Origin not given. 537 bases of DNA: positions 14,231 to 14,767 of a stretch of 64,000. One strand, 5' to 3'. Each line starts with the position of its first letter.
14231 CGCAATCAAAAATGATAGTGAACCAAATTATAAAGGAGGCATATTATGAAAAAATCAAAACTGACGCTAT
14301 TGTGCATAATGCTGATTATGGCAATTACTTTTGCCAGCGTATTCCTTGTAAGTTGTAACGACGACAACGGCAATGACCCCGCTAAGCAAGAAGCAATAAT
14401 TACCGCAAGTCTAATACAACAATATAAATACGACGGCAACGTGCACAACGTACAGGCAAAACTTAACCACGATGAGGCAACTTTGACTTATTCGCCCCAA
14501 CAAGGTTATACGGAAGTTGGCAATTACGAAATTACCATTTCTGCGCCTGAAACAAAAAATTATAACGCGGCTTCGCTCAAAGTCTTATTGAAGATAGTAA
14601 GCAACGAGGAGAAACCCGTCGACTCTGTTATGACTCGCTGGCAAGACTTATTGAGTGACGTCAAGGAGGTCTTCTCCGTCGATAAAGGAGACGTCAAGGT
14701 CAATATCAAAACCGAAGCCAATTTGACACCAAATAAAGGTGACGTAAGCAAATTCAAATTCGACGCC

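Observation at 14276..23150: Two-component system coupled to a giant lipoprotein that faces a giant paralogue: an uncharacterised envelope module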

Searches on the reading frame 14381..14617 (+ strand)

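Call 30: search_protein_families(library=pfam, proteins=[window:14381-14617:+], max_evalue=10)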
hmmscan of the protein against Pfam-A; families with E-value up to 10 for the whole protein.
seq(79 aa): 3 families
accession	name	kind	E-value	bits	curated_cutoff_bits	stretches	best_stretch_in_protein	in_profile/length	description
PF18676.6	MBG_2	-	0.0066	17.5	25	1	28-63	27-64/72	MBG domain (YGX type)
PF18981.6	InlK_D3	-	0.034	14.7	25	1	37-72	40-75/75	Internalin K domain (D3/D4)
PF09582.15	AnfO_nitrog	-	0.075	12.8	30.3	1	27-76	108-157/190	Iron only nitrogenase protein AnfO (AnfO_nitrog)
